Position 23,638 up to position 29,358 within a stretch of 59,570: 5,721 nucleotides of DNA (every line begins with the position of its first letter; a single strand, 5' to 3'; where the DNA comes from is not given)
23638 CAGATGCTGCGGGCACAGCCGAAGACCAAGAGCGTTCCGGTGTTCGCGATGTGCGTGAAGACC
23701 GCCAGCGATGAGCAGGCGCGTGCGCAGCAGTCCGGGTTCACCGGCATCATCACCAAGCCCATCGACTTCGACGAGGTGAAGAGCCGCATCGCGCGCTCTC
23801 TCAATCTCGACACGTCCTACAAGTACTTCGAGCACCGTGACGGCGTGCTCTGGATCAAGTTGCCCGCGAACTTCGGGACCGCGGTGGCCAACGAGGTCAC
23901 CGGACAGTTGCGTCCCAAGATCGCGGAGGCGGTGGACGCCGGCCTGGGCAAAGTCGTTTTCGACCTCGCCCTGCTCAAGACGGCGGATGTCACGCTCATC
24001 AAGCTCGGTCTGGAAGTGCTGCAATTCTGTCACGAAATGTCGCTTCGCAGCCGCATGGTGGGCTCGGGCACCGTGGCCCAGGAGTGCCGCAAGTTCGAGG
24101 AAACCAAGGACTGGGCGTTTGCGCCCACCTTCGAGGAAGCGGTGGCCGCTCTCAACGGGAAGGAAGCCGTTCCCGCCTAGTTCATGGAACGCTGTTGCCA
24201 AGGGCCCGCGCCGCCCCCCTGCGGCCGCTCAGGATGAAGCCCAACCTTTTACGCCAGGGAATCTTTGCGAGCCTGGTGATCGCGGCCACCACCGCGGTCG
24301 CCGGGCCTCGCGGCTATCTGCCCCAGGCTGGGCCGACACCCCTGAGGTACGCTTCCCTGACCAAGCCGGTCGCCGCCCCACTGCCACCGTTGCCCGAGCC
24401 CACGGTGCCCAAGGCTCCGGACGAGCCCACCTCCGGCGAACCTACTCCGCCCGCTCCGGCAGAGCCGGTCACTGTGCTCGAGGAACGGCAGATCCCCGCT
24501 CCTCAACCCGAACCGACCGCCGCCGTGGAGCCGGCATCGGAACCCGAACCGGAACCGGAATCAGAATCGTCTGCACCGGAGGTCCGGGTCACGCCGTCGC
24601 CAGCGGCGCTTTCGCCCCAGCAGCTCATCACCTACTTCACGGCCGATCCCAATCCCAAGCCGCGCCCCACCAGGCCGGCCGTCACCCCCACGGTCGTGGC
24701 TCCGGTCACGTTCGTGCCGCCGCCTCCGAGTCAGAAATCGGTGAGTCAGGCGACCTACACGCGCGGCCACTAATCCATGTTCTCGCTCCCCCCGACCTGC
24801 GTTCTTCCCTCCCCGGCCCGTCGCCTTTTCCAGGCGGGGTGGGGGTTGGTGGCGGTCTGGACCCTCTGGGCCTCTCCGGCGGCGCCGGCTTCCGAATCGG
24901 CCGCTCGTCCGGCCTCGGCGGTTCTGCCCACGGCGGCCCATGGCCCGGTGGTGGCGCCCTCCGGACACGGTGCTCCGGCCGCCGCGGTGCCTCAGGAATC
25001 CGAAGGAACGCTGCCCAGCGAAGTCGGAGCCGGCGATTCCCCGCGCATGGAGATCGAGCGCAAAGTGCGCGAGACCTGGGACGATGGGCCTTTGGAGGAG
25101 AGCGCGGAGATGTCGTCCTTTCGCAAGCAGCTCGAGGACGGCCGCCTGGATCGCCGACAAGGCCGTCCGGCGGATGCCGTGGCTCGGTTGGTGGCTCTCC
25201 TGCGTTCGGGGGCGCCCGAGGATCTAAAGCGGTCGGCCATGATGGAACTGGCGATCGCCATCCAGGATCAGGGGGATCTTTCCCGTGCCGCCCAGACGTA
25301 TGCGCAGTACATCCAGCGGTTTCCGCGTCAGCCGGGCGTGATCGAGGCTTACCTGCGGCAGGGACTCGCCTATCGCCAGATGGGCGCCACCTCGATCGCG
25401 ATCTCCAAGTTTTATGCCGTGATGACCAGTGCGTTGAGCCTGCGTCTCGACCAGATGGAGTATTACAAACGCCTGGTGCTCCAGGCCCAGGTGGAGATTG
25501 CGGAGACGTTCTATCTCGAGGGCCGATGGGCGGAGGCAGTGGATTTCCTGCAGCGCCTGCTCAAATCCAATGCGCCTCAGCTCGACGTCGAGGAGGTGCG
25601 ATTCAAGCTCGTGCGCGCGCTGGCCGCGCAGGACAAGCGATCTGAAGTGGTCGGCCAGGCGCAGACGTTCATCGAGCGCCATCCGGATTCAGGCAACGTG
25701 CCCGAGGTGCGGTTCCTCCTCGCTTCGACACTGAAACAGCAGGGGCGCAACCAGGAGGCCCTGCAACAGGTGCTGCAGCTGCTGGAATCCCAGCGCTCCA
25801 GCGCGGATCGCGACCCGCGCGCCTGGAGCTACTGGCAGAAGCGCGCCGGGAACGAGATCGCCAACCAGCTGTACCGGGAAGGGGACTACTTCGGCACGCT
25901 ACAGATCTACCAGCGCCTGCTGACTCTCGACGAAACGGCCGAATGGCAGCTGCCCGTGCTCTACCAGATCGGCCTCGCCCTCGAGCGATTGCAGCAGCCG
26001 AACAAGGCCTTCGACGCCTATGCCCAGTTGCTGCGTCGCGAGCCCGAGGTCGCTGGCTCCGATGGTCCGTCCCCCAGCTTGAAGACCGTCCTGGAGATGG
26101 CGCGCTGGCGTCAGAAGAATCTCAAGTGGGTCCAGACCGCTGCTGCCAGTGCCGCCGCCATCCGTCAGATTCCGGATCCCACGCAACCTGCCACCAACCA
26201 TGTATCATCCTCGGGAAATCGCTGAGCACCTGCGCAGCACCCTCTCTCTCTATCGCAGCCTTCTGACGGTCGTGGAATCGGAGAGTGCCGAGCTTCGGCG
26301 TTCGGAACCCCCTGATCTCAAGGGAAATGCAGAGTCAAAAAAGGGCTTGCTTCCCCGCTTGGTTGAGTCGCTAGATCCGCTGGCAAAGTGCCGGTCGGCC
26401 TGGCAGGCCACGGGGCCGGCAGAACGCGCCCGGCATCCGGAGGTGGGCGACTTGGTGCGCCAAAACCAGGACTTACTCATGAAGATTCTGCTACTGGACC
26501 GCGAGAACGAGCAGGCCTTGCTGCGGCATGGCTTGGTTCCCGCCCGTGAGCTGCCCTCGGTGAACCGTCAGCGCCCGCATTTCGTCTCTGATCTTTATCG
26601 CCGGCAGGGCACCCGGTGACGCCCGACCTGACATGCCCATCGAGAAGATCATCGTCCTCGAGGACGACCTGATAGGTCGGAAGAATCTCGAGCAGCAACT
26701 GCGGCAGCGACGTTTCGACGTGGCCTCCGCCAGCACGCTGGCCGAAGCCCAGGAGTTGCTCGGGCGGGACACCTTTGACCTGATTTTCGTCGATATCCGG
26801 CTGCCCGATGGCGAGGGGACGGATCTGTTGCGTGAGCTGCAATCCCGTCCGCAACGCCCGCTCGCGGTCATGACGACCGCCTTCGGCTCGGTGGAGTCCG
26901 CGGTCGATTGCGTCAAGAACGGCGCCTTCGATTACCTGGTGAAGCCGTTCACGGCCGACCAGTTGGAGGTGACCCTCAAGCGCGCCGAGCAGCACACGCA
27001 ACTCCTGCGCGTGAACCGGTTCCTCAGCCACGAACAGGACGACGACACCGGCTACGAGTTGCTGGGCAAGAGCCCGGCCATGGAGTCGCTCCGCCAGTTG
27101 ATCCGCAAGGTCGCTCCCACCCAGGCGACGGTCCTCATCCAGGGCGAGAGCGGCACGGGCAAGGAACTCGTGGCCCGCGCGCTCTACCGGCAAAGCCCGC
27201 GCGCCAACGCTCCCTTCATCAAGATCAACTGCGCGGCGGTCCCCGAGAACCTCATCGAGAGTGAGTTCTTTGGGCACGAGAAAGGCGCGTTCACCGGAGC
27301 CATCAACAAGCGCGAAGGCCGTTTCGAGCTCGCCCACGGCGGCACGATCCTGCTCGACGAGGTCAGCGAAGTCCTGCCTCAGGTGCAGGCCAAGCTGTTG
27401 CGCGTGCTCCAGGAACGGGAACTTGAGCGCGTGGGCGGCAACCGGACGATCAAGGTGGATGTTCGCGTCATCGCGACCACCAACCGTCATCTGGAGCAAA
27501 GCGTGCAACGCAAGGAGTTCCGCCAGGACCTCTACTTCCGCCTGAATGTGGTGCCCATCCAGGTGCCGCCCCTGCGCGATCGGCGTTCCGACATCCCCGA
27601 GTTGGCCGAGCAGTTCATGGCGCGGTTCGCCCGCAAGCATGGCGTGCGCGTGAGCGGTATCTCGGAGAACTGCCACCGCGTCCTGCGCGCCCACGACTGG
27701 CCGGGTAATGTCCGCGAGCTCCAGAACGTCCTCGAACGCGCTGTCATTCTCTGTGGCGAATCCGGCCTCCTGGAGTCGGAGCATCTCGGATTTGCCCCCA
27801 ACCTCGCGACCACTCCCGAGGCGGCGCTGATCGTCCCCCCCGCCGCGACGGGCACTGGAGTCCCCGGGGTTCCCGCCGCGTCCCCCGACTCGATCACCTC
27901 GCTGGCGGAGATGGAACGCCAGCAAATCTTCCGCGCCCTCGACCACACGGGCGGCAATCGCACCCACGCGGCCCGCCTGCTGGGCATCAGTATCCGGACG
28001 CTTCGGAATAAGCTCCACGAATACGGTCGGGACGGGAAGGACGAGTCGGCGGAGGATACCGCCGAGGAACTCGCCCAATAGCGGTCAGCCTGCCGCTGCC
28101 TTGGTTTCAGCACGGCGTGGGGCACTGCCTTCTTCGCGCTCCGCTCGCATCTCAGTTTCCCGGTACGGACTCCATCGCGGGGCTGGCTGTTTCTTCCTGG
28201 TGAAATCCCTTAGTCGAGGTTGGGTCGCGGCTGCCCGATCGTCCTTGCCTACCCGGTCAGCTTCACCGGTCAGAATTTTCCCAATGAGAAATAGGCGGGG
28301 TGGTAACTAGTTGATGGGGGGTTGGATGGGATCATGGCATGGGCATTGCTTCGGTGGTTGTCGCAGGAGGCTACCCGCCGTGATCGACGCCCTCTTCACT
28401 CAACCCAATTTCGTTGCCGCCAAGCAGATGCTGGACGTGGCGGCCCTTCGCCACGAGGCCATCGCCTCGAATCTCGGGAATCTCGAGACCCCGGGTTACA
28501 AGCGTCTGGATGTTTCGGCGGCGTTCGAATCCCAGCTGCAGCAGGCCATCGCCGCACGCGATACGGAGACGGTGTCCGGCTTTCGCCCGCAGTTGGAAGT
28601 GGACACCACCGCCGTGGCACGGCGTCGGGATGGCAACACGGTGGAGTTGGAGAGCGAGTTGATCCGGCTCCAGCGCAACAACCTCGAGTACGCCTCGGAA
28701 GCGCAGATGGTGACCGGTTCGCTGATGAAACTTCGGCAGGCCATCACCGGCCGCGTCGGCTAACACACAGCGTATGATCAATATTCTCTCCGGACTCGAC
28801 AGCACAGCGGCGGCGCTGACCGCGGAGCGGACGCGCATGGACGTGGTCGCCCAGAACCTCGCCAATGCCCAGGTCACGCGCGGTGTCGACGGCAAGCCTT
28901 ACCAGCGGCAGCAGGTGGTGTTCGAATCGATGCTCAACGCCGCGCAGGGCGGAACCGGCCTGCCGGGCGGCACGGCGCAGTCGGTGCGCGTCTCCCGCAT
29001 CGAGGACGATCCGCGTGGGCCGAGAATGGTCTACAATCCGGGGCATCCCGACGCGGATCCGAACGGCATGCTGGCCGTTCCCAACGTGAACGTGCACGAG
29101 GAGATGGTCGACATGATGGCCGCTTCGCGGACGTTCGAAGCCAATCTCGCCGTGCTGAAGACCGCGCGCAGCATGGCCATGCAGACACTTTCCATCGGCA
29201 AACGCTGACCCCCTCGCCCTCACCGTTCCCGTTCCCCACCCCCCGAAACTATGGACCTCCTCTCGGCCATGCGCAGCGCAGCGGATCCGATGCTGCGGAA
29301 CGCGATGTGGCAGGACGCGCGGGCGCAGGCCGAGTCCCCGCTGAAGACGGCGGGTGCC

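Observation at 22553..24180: CheX phosphatase followed by a CheY-REC / pseudo-REC / STAS fusion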

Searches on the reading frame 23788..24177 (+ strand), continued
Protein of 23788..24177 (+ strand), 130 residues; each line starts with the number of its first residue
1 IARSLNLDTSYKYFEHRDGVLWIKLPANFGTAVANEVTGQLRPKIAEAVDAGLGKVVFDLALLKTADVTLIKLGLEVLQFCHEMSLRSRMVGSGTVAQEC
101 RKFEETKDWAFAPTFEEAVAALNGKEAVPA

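Call 65: find_encoding_contigs(protein=P0210, flank=8000, max_places=2)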
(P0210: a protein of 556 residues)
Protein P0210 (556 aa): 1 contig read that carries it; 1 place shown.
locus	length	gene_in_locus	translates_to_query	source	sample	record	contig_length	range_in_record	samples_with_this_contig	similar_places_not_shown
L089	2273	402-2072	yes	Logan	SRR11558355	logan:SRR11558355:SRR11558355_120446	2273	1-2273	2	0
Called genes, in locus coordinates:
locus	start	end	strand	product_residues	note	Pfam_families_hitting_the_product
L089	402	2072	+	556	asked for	PF00072:Response_reg, PF00092:VWA, PF13519:VWA_2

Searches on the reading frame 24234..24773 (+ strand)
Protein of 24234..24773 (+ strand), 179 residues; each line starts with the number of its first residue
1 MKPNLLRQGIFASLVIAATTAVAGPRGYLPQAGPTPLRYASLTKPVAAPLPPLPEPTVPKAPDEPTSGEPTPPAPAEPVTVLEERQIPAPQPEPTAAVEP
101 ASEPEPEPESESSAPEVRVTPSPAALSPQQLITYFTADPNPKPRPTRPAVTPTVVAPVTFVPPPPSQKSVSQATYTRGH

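Call 39: search_protein_families(library=ncbifam, proteins=[window:24234-24773:+], max_evalue=0.001)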
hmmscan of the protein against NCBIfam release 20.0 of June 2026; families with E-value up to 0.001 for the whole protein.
window:24234-24773:+ (179 aa): 0 families

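Call 73: search_protein_families(library=pfam, proteins=[window:24234-24770:+], max_evalue=0.1)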
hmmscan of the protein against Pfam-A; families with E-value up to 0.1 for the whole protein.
window:24234-24770:+ (179 aa): 0 families

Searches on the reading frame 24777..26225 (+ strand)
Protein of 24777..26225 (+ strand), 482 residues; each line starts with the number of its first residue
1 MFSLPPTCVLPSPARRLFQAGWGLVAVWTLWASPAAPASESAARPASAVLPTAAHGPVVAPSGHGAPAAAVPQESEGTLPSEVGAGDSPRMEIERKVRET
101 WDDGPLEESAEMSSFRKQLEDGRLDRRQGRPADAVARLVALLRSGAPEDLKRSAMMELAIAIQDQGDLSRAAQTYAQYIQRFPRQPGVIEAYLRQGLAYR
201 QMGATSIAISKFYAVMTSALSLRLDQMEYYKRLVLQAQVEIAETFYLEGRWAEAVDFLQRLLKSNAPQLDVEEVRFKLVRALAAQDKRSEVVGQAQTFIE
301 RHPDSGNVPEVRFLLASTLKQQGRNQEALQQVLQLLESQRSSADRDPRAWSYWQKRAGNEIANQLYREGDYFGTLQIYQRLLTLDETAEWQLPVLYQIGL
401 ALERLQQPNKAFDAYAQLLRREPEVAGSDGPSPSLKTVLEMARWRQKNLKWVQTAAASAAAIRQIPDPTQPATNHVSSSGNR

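Call 6: search_protein_families(library=pfam, proteins=[window:24777-26225:+], max_evalue=0.1)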
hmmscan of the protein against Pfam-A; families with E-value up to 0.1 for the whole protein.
window:24777-26225:+ (482 aa): 19 families
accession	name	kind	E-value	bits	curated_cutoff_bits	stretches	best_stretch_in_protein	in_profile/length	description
PF13174.12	TPR_6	-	2.9e-17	62.5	26.3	3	394-424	2-32/33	Tetratricopeptide repeat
PF13432.12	TPR_16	-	2.1e-12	47.7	32.7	1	122-186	4-65/65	Tetratricopeptide repeat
PF13424.12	TPR_12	-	3.7e-12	46.7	30.1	1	360-420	8-73/77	Tetratricopeptide repeat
PF07719.23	TPR_2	-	6.4e-12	45.1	27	1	394-424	3-33/34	Tetratricopeptide repeat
PF13428.12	TPR_14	-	2.3e-10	40.6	23.5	0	394-424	3-33/44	Tetratricopeptide repeat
PF13525.12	YfiO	-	3.8e-09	37.1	25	1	242-342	12-98/203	Outer membrane lipoprotein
PF13181.12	TPR_8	-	2.4e-08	33.9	25.7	0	393-424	2-33/34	Tetratricopeptide repeat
PF00515.34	TPR_1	-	3e-07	30.4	27.8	0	394-423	3-32/34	Tetratricopeptide repeat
PF14561.12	TPR_20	-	1e-06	29.4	25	1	309-348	22-61/90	Tetratricopeptide repeat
PF20308.4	TPR-S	-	1.2e-06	29.5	27.6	1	251-351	2-94/102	Tetratricopeptide Repeats-Sensor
PF14559.12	TPR_19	-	3.3e-06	27.8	25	0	308-341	24-57/68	Tetratricopeptide repeat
PF12895.13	ANAPC3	-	0.00026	21.6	27.2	0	294-331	41-78/82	Anaphase-promoting complex, cyclosome, subunit 3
PF25062.1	ARM_TT21_N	-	0.0018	18.5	40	0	288-338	6-56/222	Tetratricopeptide repeat protein 21 N-terminal ARM repeat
PF13431.12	TPR_17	-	0.0023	18.5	24.4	0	296-330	3-34/34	Tetratricopeptide repeat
PF13176.12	TPR_7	-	0.0026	18.1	27.9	0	241-263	5-27/36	Tetratricopeptide repeat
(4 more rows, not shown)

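Call 39: search_protein_families(library=ncbifam, proteins=[window:24777-26225:+], max_evalue=0.001)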
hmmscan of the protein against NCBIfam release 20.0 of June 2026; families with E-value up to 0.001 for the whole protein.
window:24777-26225:+ (482 aa): 8 families
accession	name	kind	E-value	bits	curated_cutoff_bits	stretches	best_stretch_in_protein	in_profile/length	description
TIGR03302.1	OM_YfiO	subfamily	7.7e-14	51.8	81.4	2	118-202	36-120/239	outer membrane protein assembly factor BamD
TIGR02795.1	tol_pal_ybgF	equivalog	1.9e-13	51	90.1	0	159-216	9-66/119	tol-pal system protein YbgF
NF040959.1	MamA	equivalog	7.2e-08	32.1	200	0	189-235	139-181/204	magnetosome protein MamA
NF002725.1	PRK02603.1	equivalog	3.1e-06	27.3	143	0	361-425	43-105/173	photosystem I assembly protein Ycf3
NF052312.1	T9SS_PorW_SprE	equivalog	6.1e-06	25.2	250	1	232-421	138-319/716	type IX secretion system periplasmic lipoprotein PorW/SprE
NF052415.1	T3SS_chap_SctY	equivalog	0.00016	22.2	70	0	127-180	52-105/106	type III secretion apparatus assembly chaperone SctY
NF008068.0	PRK10803.1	equivalog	0.00047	20.2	383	0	124-188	189-253/263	cell division protein CpoB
TIGR02552.1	LcrH_SycD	equivalog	0.00073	19.3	104.8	0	360-417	23-77/136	SycD/LcrH family type III secretion system chaperone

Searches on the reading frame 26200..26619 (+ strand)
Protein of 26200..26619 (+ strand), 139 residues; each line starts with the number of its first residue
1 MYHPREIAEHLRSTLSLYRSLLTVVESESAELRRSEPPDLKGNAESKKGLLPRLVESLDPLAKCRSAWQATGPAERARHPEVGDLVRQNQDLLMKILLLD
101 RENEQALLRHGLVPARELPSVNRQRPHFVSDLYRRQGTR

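Call 39: search_protein_families(library=ncbifam, proteins=[window:26200-26619:+], max_evalue=0.001)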
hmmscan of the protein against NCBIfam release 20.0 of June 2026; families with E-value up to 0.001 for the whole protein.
window:26200-26619:+ (139 aa): 0 families

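Call 52: search_protein_families(library=pfam, proteins=[window:26200-26619:+], max_evalue=0.001)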
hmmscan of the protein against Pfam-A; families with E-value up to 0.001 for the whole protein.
window:26200-26619:+ (139 aa): 1 family
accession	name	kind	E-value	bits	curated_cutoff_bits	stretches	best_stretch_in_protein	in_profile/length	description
PF05130.17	FlgN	-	0.00087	20.2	30.5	0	6-137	5-143/147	FlgN protein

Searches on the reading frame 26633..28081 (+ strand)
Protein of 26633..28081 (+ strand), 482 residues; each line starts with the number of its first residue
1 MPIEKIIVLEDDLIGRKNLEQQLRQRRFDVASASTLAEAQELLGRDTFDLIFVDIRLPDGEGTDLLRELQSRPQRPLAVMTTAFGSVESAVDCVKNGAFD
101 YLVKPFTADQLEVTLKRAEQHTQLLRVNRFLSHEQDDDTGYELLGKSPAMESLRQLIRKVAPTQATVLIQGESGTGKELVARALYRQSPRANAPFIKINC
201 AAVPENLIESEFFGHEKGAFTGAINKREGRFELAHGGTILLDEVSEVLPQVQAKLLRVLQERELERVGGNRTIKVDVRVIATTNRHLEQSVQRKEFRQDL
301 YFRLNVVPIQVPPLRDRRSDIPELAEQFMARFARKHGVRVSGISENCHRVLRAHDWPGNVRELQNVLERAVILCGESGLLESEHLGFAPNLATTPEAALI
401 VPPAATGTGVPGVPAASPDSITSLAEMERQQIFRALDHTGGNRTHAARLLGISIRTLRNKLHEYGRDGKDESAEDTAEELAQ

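Call 6: search_protein_families(library=pfam, proteins=[window:26633-28081:+], max_evalue=0.1)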
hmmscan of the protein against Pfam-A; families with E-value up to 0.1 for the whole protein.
window:26633-28081:+ (482 aa): 22 families
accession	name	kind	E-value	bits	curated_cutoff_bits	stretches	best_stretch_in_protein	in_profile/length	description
PF00158.32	Sigma54_activat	-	1.2e-72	243.6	20.2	1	143-310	1-168/168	Sigma-54 interaction domain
PF25601.1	AAA_lid_14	-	2.9e-24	85.1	27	1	315-386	1-71/87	AAA+ ATPase lid domain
PF00072.30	Response_reg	-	2.9e-23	82.6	30.2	1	6-114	1-109/111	Response regulator receiver domain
PF14532.12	Sigma54_activ_2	-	8e-21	75.2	25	1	144-314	1-138/138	Sigma-54 interaction domain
PF02954.25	HTH_8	-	1.7e-15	56.9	22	1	423-464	1-42/42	Bacterial regulatory protein, Fis family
PF07728.20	AAA_5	-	9.4e-12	45.5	22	1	167-298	2-133/139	AAA domain (dynein-related subfamily)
PF07724.20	AAA_2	-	7.6e-09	36.2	27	1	165-296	4-136/166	AAA domain (Cdc48 subfamily)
PF00004.35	AAA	-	1.2e-07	32.6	21.2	1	167-294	1-121/131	ATPase family associated with various cellular activities (AAA)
PF13191.12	AAA_16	-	2.6e-06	28.5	32.6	1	143-245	2-103/167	AAA ATPase domain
PF07726.17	AAA_3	-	1.1e-05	25.8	27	1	167-285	2-112/131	ATPase family associated with various cellular activities (AAA)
PF13518.12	HTH_28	-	0.00036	21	25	1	428-468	1-40/52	Helix-turn-helix domain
PF01078.27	Mg_chelatase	-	0.00042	20.2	20.3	1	222-284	93-157/207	Magnesium chelatase, subunit ChlI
PF13384.12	HTH_23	-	0.00056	20.1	24.6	1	425-464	3-41/50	Homeodomain-like domain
PF13401.12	AAA_22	-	0.00077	20.2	27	1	164-202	5-43/130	AAA domain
PF20720.3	nSTAND3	-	0.0039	17.4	27.2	0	161-198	14-51/155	Novel STAND NTPase 3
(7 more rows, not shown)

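Call 39: search_protein_families(library=ncbifam, proteins=[window:26633-28081:+], max_evalue=0.001)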
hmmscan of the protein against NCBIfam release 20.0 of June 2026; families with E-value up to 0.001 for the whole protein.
window:26633-28081:+ (482 aa): 107 families (the best 25 are shown)
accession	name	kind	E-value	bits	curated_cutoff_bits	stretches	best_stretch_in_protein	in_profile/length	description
NF008469.0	PRK11361.1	equivalog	5.6e-134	447.3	714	1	2-468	3-458/461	acetoacetate metabolism transcriptional regulator AtoC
TIGR01818.1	ntrC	equivalog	6.2e-126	420.9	558.6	1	6-463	1-462/463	nitrogen regulation protein NR(I)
NF007689.0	PRK10365.1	equivalog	1.7e-122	409.4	760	1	5-461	7-439/441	sigma-54-dependent response regulator transcription factor ZraR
TIGR01817.1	nifA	equivalog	1.8e-122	409.8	528.85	1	114-464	169-527/534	nif-specific transcriptional activator NifA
NF050807.1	TransRegFlbDCaul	equivalog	1e-119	400.4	750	1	29-470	26-444/454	sigma-54-dependent transcriptional regulator FlbD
TIGR02915.1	PEP_resp_reg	equivalog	9.8e-114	380.6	502.6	1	6-391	1-388/445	PEP-CTERM-box response regulator transcription factor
NF041946.1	LuxO_transreg_Vib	equivalog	2.6e-107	359.5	800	1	27-464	20-460/463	quorum-sensing sigma-54 dependent transcriptional regulator LuxO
NF008176.1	PRK10923.1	equivalog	1.4e-105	353.6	620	1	5-465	5-467/469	nitrogen regulation protein NR(I)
NF003451.0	PRK05022.1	equivalog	5.6e-105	352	476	1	116-455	164-499/512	nitric oxide reductase transcriptional regulator NorR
NF051870.1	NAssimRespRegNtrX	equivalog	2.5e-103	346.4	600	1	5-463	3-449/452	nitrogen assimilation response regulator NtrX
NF041552.1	TF_PrdR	equivalog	1.2e-100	337.5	795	1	109-465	238-577/577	sigma-54 dependent transcriptional regulator PrdR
NF011695.0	PRK15115.1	equivalog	7.3e-98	328.2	763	1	5-375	8-369/445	two-component system response regulator GlrR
NF049963.1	RespRegFlgRCampy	domain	3.4e-96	322.7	750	1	6-378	3-371/429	fla regulon two-component system response regulator FlgR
NF038308.1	RNA_repair_RtcR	equivalog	2.3e-93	313.9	650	1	133-465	172-517/530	RNA repair transcriptional activator RtcR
NF041906.1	V4R_TF_MobR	exception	3.5e-92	309.6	999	1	121-462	213-542/544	phenol degradation transcriptional regulator MobR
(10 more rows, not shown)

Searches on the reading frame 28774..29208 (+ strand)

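Call 8: search_protein_families(library=pfam, proteins=[window:28774-29208:+], max_evalue=0.00001)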
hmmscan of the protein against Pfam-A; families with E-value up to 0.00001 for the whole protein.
window:28774-29208:+ (144 aa): 1 family
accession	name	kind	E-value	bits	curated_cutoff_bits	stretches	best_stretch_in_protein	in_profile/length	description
PF06429.18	Flg_bbr_C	-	1.4e-13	50.5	23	1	98-140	3-45/46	Flagellar basal body rod FlgEFG protein C-terminal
